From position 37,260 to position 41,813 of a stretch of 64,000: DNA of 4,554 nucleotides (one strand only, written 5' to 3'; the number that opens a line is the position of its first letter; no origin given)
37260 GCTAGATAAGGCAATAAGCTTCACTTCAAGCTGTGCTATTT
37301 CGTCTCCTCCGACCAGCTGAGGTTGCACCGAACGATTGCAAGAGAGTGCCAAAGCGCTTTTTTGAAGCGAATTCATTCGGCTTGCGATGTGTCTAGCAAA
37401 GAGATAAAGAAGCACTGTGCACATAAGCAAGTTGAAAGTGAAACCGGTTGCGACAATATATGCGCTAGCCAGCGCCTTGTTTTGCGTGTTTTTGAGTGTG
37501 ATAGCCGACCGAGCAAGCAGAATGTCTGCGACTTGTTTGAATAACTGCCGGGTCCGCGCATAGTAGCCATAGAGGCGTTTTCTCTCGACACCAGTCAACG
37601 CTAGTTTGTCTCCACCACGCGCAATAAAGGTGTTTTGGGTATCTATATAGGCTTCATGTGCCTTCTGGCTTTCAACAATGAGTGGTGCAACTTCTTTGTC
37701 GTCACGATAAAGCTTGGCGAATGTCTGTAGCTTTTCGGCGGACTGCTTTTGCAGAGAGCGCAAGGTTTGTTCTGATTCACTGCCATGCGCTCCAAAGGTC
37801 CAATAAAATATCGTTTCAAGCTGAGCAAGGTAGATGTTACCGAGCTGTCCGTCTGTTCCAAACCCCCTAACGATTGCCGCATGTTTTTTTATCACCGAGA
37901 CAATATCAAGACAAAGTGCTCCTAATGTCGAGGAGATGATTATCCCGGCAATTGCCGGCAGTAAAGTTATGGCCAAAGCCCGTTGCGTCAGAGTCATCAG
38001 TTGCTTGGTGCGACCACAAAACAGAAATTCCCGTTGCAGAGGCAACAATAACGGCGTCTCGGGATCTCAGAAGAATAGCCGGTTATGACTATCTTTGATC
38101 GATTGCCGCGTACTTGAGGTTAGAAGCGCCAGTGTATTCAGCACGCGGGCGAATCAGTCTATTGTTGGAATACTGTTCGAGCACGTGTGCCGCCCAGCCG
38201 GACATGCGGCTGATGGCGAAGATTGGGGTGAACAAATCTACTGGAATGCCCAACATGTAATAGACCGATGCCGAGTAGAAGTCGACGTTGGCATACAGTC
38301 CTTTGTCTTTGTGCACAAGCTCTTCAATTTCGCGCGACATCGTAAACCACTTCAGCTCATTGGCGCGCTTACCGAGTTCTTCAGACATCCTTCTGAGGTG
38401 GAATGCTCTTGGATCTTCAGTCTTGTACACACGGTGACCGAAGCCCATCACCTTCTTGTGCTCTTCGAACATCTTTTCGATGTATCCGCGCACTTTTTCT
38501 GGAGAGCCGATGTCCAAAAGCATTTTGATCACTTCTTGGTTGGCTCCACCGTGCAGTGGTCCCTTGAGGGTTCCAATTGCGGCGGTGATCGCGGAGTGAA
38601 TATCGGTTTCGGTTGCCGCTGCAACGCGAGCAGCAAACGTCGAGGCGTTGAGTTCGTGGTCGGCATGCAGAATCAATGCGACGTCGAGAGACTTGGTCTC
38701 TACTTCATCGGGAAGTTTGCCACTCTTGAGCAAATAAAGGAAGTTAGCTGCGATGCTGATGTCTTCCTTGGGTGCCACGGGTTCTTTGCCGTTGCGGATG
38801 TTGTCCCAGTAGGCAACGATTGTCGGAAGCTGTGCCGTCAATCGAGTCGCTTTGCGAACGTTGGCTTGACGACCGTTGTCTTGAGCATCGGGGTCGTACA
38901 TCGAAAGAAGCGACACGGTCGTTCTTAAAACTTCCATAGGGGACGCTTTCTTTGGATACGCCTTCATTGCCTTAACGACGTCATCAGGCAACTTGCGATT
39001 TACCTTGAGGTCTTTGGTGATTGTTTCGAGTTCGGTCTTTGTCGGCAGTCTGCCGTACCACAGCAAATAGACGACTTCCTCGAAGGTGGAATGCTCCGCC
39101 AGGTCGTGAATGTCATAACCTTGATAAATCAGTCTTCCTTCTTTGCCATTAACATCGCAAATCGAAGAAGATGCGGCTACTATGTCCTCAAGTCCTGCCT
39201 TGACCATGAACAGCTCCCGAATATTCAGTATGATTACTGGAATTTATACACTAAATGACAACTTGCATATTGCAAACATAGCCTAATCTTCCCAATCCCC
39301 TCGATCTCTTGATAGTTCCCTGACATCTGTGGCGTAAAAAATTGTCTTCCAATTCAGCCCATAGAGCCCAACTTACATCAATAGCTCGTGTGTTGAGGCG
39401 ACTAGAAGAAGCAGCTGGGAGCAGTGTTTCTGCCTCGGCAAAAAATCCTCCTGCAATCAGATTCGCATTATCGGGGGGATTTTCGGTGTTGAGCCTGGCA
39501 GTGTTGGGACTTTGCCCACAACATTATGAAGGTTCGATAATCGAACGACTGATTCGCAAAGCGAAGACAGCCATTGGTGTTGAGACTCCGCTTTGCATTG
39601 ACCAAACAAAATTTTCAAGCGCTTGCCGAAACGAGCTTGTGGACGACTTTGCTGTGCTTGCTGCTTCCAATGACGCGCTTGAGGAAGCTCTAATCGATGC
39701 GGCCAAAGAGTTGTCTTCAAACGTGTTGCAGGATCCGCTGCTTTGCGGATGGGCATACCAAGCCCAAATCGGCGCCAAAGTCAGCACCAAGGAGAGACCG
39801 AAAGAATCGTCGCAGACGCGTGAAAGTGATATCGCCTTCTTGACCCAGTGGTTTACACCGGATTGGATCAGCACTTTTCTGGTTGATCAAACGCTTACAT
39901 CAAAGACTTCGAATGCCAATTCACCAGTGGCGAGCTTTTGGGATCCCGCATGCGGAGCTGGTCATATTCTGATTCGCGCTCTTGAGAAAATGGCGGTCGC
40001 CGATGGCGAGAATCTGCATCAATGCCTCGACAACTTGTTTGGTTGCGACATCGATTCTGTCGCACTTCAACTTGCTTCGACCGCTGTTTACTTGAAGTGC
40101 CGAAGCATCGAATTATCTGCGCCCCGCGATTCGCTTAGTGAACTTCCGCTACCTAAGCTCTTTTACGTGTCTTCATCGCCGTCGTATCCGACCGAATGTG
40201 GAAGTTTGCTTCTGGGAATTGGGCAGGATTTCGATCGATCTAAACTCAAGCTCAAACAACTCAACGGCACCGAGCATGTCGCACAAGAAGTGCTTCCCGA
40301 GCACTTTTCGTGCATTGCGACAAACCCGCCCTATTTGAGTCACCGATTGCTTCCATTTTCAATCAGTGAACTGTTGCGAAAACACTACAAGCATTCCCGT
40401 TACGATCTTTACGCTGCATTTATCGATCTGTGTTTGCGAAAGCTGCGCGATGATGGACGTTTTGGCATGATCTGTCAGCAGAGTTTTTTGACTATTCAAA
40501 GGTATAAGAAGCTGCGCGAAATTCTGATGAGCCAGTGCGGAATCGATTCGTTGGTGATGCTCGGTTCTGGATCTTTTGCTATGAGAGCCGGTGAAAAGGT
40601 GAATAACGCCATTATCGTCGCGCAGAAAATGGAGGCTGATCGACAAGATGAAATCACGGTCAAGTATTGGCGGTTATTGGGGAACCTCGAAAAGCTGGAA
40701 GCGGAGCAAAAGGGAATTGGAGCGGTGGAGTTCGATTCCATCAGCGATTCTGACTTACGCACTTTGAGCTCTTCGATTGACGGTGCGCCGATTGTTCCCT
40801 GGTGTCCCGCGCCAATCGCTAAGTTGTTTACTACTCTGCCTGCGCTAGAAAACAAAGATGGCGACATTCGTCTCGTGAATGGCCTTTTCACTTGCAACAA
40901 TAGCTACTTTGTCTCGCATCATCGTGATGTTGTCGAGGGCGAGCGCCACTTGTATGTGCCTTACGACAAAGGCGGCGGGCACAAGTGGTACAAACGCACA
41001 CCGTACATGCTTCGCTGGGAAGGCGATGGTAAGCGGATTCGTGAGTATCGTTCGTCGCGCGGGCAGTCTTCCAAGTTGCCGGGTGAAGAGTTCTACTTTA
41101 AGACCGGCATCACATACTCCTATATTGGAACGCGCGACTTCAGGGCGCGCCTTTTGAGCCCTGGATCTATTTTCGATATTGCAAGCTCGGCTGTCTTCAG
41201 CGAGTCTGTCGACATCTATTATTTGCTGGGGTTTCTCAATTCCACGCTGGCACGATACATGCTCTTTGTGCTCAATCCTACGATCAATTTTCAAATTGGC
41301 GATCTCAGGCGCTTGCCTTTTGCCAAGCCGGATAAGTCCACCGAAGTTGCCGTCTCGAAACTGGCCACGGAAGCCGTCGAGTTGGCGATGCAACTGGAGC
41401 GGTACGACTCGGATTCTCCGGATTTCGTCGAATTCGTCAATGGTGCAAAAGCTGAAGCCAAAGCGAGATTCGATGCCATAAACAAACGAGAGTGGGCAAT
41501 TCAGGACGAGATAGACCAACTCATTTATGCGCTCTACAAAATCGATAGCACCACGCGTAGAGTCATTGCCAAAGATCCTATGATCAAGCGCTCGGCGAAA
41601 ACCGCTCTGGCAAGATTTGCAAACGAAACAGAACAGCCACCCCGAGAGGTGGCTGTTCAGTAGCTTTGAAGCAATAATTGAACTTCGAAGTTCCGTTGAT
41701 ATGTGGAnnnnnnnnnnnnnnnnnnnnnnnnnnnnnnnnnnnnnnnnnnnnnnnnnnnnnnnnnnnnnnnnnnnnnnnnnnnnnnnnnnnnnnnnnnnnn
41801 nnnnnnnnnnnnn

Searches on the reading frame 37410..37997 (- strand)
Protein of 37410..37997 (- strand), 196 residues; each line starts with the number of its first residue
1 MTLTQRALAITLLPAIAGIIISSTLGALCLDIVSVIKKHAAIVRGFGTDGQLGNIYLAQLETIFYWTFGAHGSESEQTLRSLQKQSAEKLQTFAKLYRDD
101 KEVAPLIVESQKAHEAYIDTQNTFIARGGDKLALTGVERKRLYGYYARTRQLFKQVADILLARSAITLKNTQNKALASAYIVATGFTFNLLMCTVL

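Call 61: search_protein_families(library=pfam, proteins=[window:37410-37997:-], max_evalue=10)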
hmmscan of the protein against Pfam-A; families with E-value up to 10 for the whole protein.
window:37410-37997:- (196 aa): 1 family
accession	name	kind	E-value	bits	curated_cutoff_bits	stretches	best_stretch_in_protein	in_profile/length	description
PF05038.18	Cytochrom_B558a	-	0.047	13.8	25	1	6-45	89-127/184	Cytochrome Cytochrome b558 alpha-subunit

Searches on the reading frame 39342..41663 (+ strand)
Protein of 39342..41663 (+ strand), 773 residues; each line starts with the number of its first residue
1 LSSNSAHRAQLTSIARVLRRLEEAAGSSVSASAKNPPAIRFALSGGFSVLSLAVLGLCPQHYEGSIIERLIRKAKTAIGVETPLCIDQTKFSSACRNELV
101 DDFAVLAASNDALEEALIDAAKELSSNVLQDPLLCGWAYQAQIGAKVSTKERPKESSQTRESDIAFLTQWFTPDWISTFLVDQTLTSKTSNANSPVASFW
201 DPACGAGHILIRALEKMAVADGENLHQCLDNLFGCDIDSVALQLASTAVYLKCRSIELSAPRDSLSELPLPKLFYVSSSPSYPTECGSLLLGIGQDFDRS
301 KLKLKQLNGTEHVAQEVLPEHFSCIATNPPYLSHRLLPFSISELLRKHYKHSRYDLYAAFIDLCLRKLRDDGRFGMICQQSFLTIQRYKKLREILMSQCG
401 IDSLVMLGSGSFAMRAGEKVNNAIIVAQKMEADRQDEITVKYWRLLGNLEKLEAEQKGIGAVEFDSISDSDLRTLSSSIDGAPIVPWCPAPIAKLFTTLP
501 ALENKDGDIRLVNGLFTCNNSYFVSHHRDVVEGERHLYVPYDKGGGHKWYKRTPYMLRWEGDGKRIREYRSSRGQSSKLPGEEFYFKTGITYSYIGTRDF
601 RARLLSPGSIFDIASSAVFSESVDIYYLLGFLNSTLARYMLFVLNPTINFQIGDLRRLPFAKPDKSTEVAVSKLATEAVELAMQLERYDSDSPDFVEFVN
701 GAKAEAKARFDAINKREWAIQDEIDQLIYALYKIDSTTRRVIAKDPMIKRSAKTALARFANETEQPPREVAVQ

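Call 47: search_protein_families(library=pfam, proteins=[window:39342-41663:+], max_evalue=0.001)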
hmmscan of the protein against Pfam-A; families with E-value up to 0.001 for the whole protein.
window:39342-41663:+ (773 aa): 2 families
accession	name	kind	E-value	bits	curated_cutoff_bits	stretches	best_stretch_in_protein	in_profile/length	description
PF07669.17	Eco57I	-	1.4e-19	71.3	25.3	1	231-408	2-166/171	Eco57I restriction-modification methylase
PF02384.22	N6_Mtase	-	1.8e-13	51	20.4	2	318-440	122-243/311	N-6 DNA Methylase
